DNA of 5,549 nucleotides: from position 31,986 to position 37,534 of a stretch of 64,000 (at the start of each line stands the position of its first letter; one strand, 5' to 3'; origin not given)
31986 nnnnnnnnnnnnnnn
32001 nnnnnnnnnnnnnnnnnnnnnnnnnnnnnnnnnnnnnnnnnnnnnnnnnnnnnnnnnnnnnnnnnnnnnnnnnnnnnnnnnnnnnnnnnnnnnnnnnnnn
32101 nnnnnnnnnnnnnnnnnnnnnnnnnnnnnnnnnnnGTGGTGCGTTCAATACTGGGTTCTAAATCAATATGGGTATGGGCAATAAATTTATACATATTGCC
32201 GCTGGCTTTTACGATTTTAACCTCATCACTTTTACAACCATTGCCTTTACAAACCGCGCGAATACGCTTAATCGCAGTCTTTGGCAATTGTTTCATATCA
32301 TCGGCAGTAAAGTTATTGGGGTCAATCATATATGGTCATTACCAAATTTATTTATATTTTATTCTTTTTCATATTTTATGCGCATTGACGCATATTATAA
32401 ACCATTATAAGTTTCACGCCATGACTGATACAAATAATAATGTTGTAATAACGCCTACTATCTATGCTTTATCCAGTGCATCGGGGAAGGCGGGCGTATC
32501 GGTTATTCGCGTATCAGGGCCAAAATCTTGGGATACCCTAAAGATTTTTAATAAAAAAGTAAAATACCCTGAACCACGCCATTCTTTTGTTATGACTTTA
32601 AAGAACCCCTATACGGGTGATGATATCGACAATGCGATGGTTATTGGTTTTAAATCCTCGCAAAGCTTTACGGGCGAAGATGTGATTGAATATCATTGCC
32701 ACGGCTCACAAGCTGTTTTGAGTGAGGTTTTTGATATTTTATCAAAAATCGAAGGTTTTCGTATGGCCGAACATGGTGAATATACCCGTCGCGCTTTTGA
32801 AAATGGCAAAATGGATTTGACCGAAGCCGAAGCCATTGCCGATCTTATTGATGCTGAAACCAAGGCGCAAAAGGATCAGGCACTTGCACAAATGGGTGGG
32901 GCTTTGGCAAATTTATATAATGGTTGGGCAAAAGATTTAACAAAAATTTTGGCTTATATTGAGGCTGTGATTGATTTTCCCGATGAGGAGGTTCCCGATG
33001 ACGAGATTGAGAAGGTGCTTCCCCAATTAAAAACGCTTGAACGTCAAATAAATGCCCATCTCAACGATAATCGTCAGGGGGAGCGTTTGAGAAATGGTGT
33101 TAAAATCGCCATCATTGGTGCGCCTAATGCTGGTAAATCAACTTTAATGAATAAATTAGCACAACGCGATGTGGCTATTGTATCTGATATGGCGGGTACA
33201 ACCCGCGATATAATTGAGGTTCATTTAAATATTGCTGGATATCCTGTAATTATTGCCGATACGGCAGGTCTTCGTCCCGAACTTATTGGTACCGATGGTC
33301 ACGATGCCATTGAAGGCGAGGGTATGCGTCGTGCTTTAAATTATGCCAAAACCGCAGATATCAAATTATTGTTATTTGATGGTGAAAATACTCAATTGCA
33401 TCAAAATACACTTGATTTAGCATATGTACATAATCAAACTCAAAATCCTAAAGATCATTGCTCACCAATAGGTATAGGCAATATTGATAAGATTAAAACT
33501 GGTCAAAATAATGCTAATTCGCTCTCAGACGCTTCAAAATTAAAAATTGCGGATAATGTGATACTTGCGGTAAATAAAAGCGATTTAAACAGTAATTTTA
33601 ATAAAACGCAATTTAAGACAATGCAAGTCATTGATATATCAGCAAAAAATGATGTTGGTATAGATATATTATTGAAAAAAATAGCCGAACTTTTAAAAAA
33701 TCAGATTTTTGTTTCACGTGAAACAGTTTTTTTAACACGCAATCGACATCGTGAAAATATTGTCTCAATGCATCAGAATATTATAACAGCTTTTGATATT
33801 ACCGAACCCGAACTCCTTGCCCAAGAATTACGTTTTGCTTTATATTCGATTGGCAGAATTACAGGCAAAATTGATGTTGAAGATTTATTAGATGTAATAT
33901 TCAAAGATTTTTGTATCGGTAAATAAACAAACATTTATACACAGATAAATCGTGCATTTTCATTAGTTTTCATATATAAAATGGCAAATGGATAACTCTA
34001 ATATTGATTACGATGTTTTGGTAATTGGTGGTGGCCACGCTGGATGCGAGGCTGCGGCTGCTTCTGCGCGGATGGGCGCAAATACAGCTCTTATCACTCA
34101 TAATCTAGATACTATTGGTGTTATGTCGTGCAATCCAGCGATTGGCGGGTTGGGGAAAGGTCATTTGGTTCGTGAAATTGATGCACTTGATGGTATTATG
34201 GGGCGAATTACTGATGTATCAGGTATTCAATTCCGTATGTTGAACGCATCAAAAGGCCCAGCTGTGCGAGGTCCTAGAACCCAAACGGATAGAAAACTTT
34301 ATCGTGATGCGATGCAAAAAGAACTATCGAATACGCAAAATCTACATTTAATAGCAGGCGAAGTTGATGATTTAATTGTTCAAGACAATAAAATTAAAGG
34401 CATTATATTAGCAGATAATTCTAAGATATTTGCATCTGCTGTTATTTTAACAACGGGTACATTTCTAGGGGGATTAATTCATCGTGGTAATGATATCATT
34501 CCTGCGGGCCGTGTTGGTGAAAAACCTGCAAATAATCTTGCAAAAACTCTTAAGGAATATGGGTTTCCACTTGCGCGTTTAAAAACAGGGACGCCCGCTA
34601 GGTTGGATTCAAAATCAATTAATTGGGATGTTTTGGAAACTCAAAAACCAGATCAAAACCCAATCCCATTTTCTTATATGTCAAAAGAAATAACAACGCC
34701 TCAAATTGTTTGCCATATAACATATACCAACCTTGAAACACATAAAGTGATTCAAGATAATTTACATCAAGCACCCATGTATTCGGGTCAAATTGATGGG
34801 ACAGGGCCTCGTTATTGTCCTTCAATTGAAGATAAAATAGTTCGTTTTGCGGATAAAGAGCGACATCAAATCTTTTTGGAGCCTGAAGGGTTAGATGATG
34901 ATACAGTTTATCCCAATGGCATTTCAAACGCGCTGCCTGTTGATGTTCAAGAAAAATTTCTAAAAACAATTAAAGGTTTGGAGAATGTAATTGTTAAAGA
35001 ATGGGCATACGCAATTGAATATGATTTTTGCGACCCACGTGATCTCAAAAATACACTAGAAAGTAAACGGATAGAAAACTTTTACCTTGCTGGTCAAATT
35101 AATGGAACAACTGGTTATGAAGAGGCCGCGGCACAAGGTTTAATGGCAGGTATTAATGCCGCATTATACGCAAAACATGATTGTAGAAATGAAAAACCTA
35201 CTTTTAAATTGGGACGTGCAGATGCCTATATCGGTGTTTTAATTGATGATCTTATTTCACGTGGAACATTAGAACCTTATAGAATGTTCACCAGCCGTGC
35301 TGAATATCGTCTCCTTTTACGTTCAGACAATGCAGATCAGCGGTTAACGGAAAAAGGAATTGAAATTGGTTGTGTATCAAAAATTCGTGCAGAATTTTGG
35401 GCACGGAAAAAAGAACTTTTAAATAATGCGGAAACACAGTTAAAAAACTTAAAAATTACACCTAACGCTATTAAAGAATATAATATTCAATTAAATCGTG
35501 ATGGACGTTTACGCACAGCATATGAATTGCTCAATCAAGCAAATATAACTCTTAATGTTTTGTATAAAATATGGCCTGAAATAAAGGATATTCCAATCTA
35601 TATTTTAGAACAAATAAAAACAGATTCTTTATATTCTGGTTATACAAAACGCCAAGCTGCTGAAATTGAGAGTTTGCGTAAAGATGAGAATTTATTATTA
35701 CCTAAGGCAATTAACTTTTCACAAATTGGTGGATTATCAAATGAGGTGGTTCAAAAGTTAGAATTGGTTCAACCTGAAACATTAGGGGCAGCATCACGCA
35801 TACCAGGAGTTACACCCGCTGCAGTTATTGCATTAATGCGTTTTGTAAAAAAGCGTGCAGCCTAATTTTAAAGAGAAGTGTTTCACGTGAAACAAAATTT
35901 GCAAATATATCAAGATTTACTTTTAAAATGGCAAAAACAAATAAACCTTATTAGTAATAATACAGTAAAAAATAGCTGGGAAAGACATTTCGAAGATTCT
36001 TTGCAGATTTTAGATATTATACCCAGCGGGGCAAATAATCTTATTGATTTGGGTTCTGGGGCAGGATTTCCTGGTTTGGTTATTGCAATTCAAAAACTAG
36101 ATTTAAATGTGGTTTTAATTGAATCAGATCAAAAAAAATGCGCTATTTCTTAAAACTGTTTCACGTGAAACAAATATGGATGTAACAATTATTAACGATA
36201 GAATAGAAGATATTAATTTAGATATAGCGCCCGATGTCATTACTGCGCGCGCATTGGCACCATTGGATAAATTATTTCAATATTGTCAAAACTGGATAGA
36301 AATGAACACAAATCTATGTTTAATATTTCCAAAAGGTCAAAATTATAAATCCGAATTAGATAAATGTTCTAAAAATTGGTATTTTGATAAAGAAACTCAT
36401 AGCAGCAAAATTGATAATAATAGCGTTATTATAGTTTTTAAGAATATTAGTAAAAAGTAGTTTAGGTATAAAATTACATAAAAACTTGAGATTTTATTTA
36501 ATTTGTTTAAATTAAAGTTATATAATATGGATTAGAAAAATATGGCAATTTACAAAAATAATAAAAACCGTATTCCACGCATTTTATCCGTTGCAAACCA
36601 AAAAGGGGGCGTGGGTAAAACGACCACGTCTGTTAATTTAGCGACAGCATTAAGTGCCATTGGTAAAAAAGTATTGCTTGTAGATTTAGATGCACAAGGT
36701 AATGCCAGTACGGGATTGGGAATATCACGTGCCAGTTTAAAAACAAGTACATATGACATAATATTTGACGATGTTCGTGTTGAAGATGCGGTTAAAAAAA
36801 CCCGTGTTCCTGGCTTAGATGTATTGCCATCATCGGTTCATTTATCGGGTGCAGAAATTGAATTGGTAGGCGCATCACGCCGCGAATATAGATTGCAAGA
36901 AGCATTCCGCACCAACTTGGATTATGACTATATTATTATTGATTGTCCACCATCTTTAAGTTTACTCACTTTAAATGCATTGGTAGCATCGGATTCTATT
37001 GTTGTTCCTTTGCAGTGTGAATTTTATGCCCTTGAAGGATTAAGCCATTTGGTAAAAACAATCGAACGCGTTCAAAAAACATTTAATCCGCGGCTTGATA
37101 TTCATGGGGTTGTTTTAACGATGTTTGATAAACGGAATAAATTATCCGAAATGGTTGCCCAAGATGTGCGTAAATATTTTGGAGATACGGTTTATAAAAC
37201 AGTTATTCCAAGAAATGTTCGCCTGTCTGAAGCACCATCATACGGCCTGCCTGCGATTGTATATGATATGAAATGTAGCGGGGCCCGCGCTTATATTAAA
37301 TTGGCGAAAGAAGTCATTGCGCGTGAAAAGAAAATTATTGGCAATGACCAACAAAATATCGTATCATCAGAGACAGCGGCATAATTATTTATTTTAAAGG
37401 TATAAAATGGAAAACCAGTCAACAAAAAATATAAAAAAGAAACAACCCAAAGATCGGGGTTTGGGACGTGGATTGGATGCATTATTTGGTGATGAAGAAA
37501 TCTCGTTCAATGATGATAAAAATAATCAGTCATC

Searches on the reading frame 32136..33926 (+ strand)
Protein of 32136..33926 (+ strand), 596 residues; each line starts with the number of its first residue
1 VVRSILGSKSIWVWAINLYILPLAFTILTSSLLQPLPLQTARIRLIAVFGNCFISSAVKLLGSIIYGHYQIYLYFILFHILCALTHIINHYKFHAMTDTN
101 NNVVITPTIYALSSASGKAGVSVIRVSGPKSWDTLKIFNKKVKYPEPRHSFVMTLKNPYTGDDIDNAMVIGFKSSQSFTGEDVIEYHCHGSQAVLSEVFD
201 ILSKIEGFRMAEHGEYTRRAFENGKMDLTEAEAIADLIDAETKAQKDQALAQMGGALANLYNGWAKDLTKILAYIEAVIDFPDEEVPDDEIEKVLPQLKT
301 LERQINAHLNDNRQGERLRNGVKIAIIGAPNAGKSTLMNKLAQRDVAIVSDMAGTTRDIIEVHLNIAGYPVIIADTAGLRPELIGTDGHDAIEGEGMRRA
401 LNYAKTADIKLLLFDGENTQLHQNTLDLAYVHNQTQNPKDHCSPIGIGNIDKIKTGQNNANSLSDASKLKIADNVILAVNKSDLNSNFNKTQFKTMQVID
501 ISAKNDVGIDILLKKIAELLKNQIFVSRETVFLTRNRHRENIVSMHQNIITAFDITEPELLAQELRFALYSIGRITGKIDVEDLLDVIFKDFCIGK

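Call 66: search_protein_families(library=pfam, proteins=[window:32136-33926:+], max_evalue=0.0001)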
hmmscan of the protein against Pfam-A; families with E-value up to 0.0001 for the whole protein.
window:32136-33926:+ (596 aa): 5 families
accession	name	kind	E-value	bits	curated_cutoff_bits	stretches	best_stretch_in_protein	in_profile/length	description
PF12631.12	MnmE_helical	-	1.9e-52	178.9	40.1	1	228-593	1-211/211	MnmE helical domain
PF10396.14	TrmE_N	-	3.6e-34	117.9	29.8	1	108-225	1-117/117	GTP-binding protein TrmE N-terminus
PF01926.29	MMR_HSR1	-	3e-23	82.5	21.9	1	323-432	1-100/113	50S ribosome-binding GTPase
PF02421.24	FeoB_N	-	2.8e-07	30.6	27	1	323-378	2-56/156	Ferrous iron transport protein B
PF00350.29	Dynamin_N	-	2.7e-06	27.9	27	1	324-416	1-41/168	Dynamin family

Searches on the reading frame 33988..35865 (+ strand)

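Call 66: search_protein_families(library=pfam, proteins=[window:33988-35865:+], max_evalue=0.0001)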
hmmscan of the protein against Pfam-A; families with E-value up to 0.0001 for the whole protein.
window:33988-35865:+ (625 aa): 5 families
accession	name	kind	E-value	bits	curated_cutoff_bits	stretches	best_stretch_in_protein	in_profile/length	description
PF01134.28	GIDA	-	4.7e-172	572.9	22.1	1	9-397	1-389/391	Glucose inhibited division protein A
PF13932.14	SAM_GIDA_C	-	6.6e-24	83.9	27.1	1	561-617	1-57/57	tRNA modifying enzyme MnmG/GidA C-terminal helical bundle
PF21680.2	GIDA_C_1st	-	2.2e-12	48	24.7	1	467-556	3-95/96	tRNA modifying enzyme MnmG/GidA C-terminal helical domain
PF12831.13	FAD_oxidored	-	6.8e-11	42.5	27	1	9-340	1-284/416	FAD dependent oxidoreductase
PF00890.30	FAD_binding_2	-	7.5e-07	29.1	20.4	0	9-38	1-30/414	FAD binding domain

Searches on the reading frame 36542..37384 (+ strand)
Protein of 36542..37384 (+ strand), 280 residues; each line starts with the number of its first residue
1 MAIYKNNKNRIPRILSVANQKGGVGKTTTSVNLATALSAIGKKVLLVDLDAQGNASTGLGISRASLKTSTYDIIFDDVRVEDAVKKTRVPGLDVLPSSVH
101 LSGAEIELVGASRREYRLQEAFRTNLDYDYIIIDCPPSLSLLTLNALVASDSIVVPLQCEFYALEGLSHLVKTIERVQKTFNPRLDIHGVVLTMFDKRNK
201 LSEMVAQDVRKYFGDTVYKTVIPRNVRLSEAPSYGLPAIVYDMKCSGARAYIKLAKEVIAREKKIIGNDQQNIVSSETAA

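Call 66: search_protein_families(library=pfam, proteins=[window:36542-37384:+], max_evalue=0.0001)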
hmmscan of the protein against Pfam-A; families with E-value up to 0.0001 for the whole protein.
window:36542-37384:+ (280 aa): 8 families
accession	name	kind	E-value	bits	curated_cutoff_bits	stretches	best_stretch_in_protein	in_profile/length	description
PF13614.12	AAA_31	-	1.8e-65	220.6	27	1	13-187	2-177/177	AAA domain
PF01656.29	CbiA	-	9.7e-32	110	25.4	1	16-237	2-124/125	CobQ/CobB/MinD/ParA nucleotide binding domain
PF09140.17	MipZ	-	5.1e-14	52.6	20.7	1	14-168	2-140/262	ATPase MipZ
PF10609.15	ParA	-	4.9e-11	43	27.1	1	11-149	2-135/246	NUBPL iron-transfer P-loop NTPase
PF00142.24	Fer4_NifH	-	5.3e-11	42.9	25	1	21-268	8-254/271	4Fe-4S iron sulfur cluster binding proteins, NifH/frxC family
PF06564.18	CBP_BcsQ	-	8.9e-09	35.6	21.3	1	14-255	3-230/234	Cellulose biosynthesis protein BcsQ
PF02374.21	ArsA_ATPase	-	8.4e-07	28.9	24.3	1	21-51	9-39/305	Anion-transporting ATPase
PF00448.28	SRP54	-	1e-05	25.7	22.7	0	23-52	11-40/196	SRP54-type protein, GTPase domain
